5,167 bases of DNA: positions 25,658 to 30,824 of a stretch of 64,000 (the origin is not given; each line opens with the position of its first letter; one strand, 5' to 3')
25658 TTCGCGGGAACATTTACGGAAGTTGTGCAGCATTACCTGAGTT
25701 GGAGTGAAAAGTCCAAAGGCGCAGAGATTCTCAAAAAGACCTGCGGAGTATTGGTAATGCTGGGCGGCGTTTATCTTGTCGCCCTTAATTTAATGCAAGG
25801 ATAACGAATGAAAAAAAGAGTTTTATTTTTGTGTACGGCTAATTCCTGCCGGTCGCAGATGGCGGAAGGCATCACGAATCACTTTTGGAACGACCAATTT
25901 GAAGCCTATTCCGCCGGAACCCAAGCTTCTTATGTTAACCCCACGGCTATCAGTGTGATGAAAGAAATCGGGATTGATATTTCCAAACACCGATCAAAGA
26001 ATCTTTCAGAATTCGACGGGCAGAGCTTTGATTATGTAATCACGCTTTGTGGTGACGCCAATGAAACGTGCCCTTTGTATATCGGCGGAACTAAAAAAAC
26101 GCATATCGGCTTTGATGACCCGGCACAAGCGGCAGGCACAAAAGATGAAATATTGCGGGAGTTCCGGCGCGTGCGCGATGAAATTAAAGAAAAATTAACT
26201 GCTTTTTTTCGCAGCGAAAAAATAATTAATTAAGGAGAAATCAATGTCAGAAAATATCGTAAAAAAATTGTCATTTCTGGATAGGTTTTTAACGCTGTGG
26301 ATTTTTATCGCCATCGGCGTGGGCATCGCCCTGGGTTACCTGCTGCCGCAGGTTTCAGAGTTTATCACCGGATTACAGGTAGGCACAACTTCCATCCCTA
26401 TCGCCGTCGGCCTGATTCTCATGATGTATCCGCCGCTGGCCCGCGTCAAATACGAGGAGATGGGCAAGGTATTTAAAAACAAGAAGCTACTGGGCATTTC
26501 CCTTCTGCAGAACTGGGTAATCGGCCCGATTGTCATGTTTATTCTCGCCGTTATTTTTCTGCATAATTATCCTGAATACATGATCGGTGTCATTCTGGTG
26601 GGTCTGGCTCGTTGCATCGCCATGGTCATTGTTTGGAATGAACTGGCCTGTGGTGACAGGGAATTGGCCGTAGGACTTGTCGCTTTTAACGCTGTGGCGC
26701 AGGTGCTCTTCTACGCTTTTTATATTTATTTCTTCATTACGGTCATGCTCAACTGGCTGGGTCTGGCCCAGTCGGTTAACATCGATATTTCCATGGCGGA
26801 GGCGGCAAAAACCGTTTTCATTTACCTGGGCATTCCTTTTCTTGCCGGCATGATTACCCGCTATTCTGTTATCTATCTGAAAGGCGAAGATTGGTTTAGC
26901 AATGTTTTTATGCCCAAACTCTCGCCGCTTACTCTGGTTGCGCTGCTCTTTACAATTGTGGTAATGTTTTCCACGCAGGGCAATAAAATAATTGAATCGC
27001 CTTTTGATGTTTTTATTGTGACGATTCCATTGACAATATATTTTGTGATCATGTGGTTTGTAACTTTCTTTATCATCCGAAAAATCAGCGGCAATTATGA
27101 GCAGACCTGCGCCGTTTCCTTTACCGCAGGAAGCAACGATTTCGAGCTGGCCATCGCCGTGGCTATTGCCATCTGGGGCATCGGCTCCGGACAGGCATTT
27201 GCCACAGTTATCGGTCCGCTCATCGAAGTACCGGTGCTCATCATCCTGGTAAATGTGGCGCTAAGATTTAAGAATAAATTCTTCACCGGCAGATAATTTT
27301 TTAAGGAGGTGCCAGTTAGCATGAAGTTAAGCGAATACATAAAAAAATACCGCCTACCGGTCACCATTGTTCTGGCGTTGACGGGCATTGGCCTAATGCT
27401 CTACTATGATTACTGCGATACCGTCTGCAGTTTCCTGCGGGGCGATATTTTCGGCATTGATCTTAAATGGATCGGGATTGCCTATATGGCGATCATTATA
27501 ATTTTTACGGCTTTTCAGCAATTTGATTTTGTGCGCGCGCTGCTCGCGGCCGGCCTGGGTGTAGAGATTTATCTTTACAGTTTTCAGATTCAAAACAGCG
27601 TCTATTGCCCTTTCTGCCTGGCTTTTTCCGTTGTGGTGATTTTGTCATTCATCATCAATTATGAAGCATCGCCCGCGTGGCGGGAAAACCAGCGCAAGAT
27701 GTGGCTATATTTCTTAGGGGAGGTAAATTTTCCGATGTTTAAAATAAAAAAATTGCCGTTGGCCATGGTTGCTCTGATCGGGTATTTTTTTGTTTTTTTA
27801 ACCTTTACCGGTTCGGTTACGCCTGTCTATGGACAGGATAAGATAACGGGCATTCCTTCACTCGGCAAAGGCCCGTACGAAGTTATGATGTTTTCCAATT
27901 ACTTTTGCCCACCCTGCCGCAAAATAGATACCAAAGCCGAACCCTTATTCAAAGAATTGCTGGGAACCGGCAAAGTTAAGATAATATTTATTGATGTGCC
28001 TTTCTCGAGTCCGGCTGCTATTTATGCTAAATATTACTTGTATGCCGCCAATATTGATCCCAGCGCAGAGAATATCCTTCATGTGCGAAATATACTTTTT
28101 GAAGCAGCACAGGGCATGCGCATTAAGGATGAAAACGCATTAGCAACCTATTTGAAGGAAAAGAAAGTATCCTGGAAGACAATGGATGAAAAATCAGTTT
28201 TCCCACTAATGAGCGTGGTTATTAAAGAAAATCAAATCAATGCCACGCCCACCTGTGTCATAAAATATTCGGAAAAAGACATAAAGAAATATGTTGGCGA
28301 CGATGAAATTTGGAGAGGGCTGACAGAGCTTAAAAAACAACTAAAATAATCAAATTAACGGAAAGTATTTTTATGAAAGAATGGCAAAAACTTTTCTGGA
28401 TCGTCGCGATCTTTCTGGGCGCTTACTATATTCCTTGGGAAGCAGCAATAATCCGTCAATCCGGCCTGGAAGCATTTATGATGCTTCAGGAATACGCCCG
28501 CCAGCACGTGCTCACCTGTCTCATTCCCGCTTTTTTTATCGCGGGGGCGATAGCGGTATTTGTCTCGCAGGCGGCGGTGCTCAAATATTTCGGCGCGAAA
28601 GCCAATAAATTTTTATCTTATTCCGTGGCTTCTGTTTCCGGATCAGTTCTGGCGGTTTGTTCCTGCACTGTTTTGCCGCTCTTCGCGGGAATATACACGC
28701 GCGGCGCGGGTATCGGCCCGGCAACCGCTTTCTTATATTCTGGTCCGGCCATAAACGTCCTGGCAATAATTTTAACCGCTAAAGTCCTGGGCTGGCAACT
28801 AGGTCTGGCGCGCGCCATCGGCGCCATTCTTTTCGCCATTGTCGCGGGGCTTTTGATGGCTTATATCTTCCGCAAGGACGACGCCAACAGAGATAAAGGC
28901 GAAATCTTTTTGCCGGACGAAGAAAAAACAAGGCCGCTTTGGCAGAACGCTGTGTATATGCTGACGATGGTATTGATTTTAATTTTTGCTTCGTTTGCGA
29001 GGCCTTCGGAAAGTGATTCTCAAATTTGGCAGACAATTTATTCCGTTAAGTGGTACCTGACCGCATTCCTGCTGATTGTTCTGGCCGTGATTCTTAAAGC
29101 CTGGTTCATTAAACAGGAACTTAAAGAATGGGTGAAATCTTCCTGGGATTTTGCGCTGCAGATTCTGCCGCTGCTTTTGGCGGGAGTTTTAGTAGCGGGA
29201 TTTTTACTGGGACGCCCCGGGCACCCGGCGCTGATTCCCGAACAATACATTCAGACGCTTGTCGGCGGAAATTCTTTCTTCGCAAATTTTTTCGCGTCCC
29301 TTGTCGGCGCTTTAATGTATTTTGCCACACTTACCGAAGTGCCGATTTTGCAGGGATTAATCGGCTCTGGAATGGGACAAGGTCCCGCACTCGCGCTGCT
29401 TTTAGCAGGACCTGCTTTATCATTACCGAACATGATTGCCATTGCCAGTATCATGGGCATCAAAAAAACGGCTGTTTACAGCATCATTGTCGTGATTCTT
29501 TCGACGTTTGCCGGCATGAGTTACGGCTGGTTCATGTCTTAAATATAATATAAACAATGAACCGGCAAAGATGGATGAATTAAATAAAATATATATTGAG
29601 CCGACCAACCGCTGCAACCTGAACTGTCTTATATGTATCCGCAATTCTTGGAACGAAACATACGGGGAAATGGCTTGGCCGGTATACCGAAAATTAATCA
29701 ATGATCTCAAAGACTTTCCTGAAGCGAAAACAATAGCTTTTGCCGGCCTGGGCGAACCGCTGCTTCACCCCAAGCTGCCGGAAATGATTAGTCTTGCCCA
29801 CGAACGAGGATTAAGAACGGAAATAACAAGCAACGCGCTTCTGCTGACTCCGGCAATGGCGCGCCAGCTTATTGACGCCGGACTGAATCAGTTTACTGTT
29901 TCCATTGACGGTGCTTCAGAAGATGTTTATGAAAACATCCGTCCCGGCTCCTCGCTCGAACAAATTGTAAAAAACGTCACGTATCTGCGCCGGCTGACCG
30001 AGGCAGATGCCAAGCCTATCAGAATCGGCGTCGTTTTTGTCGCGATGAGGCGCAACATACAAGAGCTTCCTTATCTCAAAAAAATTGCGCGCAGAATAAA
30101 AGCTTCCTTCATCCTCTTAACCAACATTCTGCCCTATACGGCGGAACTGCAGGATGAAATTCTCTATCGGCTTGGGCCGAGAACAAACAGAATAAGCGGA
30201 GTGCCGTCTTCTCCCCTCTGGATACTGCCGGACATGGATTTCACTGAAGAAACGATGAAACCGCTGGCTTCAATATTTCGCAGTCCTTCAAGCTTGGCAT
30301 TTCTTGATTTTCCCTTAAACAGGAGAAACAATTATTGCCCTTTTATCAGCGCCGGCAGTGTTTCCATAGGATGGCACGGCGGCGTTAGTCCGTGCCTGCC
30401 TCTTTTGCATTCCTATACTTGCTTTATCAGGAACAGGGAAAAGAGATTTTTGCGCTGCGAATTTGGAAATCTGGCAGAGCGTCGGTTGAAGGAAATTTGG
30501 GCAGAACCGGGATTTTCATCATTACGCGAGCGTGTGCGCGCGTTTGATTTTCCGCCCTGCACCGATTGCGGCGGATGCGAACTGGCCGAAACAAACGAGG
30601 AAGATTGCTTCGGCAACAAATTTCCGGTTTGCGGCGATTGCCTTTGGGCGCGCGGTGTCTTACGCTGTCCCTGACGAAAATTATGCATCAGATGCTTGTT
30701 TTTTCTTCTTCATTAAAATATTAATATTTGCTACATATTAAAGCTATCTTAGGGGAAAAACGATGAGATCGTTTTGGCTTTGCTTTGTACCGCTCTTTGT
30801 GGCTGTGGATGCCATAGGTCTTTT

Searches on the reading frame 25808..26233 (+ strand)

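Call 47: search_protein_families(library=pfam, proteins=[window:25808-26233:+], max_evalue=0.01)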
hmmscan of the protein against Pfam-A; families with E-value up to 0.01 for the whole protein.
window:25808-26233:+ (141 aa): 1 family
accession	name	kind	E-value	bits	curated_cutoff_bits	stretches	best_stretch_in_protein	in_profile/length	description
PF01451.26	LMWPc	-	1.4e-25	90.6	23.2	1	5-134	1-144/144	Low molecular weight phosphotyrosine protein phosphatase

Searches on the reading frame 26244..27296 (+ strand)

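Call 47: search_protein_families(library=pfam, proteins=[window:26244-27296:+], max_evalue=0.01)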
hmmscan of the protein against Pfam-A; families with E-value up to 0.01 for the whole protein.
window:26244-27296:+ (350 aa): 1 family
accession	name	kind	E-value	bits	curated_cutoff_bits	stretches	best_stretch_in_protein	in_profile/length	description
PF01758.21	SBF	-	2.9e-59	200.4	24.3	1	55-251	2-190/191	Sodium Bile acid symporter family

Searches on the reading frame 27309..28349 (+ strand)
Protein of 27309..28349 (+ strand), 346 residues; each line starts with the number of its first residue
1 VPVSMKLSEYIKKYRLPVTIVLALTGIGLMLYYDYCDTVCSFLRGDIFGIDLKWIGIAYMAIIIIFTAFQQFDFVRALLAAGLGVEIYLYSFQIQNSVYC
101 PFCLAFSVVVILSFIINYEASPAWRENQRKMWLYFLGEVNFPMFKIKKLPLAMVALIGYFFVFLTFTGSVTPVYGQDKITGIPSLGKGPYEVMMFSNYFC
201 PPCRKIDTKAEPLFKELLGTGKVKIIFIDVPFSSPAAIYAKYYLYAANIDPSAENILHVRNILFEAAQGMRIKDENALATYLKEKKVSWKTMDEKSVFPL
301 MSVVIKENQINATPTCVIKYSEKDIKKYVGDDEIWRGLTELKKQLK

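Call 47: search_protein_families(library=pfam, proteins=[window:27309-28349:+], max_evalue=0.01)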
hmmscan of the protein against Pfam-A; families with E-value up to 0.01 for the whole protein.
window:27309-28349:+ (346 aa): 2 families
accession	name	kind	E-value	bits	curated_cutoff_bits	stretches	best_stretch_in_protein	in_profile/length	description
PF13462.12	Thioredoxin_4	-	5.6e-12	46.6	23.2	1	189-319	14-146/165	Thioredoxin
PF07884.19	VKOR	-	0.0065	17.1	27.5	1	36-117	42-133/134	Vitamin K epoxide reductase family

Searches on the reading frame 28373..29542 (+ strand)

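Call 47: search_protein_families(library=pfam, proteins=[window:28373-29542:+], max_evalue=0.01)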
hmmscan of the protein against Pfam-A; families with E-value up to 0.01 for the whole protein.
window:28373-29542:+ (389 aa): 1 family
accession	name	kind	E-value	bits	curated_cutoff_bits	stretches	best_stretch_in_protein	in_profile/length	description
PF03773.19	ArsP_1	-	5e-79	265.9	32.3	1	33-384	3-292/294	Predicted permease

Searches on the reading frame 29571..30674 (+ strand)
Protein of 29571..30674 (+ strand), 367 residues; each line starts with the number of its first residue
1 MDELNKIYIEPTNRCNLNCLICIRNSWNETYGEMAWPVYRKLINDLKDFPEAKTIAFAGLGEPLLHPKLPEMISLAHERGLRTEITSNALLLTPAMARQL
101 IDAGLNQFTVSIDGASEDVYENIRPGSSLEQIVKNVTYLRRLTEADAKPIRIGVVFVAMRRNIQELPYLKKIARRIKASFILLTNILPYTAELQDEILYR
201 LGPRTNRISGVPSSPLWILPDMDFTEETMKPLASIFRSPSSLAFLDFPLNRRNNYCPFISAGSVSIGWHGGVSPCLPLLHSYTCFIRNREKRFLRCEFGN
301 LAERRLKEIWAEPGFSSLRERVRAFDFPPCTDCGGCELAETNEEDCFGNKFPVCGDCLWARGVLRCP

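Call 47: search_protein_families(library=pfam, proteins=[window:29571-30674:+], max_evalue=0.01)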
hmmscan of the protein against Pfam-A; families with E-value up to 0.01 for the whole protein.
window:29571-30674:+ (367 aa): 3 families
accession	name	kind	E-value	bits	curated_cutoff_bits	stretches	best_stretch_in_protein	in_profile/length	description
PF04055.27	Radical_SAM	-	1.7e-21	77.5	29.5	1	9-142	1-139/166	Radical SAM superfamily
PF13186.11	SPASM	-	2.2e-10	41.1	21.5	1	256-333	1-66/67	Iron-sulfur cluster-binding domain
PF13353.11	Fer4_12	-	0.0014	19.3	22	1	14-122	14-123/137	4Fe-4S single cluster domain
